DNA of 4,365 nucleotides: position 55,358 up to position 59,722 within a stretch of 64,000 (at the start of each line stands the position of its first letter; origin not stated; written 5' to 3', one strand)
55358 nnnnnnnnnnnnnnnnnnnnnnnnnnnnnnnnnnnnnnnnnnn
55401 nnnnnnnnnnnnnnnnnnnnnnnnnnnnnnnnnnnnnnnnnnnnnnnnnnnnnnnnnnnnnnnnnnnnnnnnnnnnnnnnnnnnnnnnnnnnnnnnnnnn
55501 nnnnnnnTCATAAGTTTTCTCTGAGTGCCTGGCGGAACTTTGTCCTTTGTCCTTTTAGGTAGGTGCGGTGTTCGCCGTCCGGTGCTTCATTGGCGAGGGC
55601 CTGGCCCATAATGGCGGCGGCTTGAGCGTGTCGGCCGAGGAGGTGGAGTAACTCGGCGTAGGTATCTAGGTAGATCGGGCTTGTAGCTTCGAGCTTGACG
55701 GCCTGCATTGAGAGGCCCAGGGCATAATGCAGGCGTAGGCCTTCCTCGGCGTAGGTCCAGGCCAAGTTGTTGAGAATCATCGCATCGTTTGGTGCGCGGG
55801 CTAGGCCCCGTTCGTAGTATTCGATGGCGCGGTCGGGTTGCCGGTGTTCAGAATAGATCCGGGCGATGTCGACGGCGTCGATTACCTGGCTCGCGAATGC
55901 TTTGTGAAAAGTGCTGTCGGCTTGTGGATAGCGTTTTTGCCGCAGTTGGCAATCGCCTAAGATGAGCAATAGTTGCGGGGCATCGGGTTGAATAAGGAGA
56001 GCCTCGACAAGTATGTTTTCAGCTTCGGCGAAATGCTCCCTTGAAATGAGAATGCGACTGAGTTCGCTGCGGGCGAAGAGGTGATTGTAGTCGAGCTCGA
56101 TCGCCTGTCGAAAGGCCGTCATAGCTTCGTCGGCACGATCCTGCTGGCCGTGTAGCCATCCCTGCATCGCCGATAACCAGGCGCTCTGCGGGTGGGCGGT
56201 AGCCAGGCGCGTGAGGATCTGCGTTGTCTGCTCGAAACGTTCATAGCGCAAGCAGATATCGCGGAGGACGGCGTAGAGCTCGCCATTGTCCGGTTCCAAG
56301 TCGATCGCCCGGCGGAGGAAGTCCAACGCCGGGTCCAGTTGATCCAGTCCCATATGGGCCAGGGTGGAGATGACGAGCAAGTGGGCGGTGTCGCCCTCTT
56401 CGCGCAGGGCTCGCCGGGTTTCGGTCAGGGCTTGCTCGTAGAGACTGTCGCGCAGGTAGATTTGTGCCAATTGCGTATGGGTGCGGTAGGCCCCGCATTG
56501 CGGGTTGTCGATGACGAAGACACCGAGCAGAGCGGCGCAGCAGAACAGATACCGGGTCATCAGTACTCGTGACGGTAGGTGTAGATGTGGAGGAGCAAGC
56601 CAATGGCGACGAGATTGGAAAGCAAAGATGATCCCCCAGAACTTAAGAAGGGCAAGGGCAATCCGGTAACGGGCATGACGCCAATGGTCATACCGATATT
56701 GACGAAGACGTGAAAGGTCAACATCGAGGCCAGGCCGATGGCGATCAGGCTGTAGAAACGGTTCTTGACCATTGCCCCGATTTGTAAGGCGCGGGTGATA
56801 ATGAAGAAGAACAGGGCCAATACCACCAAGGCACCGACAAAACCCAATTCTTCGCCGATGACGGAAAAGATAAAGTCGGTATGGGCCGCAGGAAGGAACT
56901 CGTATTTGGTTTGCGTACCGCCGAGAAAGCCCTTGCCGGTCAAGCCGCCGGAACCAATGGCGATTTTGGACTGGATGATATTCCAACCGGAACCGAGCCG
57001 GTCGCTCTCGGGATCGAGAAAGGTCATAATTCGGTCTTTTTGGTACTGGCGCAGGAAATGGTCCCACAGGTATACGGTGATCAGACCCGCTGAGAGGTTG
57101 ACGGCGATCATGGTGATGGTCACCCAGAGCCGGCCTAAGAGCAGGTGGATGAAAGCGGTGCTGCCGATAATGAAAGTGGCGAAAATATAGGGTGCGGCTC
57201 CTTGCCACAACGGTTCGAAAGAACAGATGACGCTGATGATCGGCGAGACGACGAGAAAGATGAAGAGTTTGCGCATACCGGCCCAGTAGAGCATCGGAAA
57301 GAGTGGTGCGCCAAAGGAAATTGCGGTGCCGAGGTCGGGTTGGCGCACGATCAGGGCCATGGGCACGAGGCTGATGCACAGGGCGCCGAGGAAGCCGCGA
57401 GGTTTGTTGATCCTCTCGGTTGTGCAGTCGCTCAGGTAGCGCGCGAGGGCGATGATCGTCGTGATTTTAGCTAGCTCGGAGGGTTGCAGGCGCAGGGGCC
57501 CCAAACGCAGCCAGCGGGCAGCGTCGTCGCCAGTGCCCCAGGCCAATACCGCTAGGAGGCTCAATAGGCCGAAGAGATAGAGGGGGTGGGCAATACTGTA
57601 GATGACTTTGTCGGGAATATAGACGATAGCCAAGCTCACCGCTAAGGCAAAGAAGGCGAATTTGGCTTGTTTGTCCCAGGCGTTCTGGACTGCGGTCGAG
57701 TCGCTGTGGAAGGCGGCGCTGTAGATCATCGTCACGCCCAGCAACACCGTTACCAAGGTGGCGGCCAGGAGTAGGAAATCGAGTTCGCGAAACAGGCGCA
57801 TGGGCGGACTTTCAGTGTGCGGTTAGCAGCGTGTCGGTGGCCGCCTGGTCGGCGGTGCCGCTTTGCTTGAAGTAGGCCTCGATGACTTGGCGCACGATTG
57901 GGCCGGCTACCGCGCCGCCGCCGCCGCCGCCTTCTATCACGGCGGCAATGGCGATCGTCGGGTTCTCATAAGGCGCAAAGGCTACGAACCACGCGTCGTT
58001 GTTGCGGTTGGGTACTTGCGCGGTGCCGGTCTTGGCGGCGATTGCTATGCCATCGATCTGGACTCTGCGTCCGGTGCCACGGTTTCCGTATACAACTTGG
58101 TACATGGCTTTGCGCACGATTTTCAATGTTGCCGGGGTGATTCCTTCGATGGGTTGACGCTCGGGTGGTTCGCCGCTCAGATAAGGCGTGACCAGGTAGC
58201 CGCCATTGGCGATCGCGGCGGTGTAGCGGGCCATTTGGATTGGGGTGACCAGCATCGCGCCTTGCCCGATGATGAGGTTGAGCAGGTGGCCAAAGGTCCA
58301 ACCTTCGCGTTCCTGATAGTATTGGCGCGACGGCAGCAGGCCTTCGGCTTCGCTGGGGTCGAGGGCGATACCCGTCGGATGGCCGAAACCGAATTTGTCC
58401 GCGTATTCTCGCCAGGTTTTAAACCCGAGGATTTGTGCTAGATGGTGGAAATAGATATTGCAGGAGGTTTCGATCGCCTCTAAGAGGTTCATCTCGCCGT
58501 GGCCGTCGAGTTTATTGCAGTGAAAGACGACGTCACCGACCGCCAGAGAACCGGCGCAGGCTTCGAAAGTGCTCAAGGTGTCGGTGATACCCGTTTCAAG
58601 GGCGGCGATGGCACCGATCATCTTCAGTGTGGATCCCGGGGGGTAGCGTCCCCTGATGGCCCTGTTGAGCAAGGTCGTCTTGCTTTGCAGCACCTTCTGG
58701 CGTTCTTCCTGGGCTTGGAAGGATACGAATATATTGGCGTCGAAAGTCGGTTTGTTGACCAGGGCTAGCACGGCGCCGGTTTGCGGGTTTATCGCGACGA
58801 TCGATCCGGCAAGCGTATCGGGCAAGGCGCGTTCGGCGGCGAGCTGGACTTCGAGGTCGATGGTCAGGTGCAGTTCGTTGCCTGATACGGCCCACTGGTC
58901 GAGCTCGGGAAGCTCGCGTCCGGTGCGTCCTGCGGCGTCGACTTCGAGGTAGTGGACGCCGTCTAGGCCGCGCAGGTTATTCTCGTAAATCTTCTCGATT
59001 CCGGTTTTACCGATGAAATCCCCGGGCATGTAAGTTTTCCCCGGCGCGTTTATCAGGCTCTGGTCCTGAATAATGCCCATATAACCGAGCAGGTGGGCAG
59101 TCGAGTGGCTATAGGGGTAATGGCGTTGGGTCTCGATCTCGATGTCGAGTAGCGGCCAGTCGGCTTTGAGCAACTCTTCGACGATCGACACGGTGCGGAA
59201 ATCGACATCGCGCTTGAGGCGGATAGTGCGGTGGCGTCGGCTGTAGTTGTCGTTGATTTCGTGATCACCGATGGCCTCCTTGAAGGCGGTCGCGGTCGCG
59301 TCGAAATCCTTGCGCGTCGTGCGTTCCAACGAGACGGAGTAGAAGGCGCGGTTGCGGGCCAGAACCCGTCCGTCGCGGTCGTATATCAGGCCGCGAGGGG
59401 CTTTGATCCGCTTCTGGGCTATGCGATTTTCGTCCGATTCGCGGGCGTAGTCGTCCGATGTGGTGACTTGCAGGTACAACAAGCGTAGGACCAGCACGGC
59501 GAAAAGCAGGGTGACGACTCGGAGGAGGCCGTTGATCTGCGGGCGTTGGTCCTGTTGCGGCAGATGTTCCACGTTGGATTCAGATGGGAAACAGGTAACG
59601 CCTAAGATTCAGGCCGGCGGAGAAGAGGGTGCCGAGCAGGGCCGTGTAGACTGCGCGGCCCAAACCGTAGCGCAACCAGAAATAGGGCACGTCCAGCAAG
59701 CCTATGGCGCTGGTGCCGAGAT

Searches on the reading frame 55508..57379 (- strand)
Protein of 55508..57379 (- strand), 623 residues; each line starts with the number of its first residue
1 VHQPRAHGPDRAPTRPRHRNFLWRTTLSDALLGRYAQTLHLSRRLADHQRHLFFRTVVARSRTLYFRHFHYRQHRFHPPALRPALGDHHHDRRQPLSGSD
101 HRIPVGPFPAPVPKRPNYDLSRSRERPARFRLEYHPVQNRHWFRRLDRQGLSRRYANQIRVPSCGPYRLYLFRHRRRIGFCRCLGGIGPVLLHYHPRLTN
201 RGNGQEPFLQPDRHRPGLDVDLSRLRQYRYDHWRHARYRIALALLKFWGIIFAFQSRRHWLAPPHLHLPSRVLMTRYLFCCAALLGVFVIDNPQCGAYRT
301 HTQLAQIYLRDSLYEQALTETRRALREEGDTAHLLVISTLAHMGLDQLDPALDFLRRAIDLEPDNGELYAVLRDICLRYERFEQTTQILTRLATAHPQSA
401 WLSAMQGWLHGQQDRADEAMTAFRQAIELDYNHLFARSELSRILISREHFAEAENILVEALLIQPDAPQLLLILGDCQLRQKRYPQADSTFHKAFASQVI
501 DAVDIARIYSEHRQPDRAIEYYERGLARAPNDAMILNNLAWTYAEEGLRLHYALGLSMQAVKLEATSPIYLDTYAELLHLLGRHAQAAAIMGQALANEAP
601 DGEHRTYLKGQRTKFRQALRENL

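Call 9: search_protein_families(library=pfam, proteins=[window:55508-57379:-], max_evalue=0.001)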
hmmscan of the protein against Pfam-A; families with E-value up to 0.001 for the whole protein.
window:55508-57379:- (623 aa): 15 families
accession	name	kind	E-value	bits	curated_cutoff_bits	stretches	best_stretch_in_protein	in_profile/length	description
PF14559.12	TPR_19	-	3.6e-19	69.3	25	3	412-469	3-60/68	Tetratricopeptide repeat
PF07719.23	TPR_2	-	9.1e-19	66.4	27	0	505-532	7-34/34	Tetratricopeptide repeat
PF13181.12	TPR_8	-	2.2e-15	55.9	25.7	0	405-433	6-34/34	Tetratricopeptide repeat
PF13428.12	TPR_14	-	1.1e-14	53.8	23.5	1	505-540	7-42/44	Tetratricopeptide repeat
PF00515.34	TPR_1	-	8.1e-14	51.2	27.8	0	505-532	7-34/34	Tetratricopeptide repeat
PF13432.12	TPR_16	-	1.4e-13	51.4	32.7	2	504-547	2-45/65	Tetratricopeptide repeat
PF13431.12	TPR_17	-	1.8e-12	46.9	24.4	1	521-560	1-32/34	Tetratricopeptide repeat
PF13424.12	TPR_12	-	8.7e-12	45.5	30.1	0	380-430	24-75/77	Tetratricopeptide repeat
PF23914.1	TPR_CcmH_CycH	-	1.9e-07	31.5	42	1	398-493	50-146/158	Cytochrome c-type biogenesis protein H TPR domain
PF13174.12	TPR_6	-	1.8e-06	28.6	26.3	0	471-493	3-25/33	Tetratricopeptide repeat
PF13176.12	TPR_7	-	2.5e-06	27.6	27.9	0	505-533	5-35/36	Tetratricopeptide repeat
PF12895.13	ANAPC3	-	3.2e-06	27.8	27.2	0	413-491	2-79/82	Anaphase-promoting complex, cyclosome, subunit 3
PF13414.12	TPR_11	-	7.8e-06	25.9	26.8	0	413-430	7-24/42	TPR repeat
PF13374.12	TPR_10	-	0.00015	22.1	27.5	0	437-463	5-31/42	Tetratricopeptide repeat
PF24575.1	TPR_Slam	-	0.0004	21.2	35.2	0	405-455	52-102/104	Surface lipoprotein assembly modifier, N-terminal TPR repeats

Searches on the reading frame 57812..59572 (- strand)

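Call 9: search_protein_families(library=pfam, proteins=[window:57812-59572:-], max_evalue=0.001)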
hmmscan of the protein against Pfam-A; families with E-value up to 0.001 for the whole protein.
window:57812-59572:- (586 aa): 2 families
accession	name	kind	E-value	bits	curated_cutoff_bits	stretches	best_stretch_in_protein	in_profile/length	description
PF00905.27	Transpeptidase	-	3.9e-67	227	22.1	1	256-565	1-299/299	Penicillin binding protein transpeptidase domain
PF03717.20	PBP_dimer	-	3.4e-35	122.5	24.4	1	56-218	2-176/180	Penicillin-binding Protein dimerisation domain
